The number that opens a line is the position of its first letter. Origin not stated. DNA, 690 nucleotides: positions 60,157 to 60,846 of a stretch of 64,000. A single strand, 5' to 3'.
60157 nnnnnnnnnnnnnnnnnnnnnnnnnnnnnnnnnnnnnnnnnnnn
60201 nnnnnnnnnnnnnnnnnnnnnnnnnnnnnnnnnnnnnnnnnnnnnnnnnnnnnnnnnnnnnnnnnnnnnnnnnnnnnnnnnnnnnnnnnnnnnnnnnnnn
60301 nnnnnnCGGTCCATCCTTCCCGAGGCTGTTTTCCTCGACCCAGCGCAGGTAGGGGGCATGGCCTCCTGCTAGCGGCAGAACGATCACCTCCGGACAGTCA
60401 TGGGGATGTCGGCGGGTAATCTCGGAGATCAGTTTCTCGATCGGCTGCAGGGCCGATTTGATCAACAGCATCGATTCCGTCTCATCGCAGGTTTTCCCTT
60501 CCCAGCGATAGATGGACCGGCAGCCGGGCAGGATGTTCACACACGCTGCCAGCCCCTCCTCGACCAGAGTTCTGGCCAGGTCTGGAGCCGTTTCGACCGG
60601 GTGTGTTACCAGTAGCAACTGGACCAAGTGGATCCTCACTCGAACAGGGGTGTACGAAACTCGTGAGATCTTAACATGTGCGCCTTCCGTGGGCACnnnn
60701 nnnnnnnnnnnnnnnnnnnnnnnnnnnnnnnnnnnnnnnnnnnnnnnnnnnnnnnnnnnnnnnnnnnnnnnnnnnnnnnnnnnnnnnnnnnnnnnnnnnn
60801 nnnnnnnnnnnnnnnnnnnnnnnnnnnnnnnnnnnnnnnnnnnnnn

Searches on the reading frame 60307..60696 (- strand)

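Call 35: search_protein_families(library=pfam, proteins=[window:60307-60696:-], max_evalue=0.01)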
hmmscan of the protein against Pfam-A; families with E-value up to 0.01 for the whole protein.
window:60307-60696:- (130 aa): 1 family
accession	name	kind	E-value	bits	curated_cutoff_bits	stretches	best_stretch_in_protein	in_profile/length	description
PF03091.20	CutA1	-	4.7e-30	103.7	22.4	1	28-122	3-98/99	CutA1 divalent ion tolerance protein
